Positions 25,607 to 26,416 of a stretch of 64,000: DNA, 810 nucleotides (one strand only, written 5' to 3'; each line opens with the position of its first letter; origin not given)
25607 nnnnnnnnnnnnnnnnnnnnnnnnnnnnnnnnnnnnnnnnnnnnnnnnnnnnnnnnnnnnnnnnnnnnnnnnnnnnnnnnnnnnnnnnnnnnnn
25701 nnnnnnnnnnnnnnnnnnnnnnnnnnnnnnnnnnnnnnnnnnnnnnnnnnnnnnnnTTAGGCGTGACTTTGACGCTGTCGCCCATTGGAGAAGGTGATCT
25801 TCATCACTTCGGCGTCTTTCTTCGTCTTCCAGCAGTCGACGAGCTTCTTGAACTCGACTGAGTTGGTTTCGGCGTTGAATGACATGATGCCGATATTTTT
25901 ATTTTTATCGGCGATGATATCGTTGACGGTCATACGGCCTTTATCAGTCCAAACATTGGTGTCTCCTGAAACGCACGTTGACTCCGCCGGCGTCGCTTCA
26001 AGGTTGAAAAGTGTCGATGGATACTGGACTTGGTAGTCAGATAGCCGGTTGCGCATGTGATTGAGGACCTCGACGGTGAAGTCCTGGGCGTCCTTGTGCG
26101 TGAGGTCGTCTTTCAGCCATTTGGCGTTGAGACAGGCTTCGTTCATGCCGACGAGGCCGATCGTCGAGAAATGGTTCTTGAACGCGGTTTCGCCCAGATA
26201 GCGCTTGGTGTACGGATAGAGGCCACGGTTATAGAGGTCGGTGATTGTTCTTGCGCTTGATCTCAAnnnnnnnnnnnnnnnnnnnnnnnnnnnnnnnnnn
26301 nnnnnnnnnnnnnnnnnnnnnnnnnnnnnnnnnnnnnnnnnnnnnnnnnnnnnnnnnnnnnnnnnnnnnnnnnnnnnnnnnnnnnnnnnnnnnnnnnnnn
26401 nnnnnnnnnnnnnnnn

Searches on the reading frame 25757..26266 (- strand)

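Call 8: search_protein_families(library=pfam, proteins=[window:25757-26266:-], max_evalue=0.01)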
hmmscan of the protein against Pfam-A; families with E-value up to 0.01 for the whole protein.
window:25757-26266:- (169 aa): 1 family
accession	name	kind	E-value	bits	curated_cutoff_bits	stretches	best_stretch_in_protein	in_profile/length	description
PF13597.11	NRDD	-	7.7e-18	64.9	26.2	1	6-99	320-420/562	Anaerobic ribonucleoside-triphosphate reductase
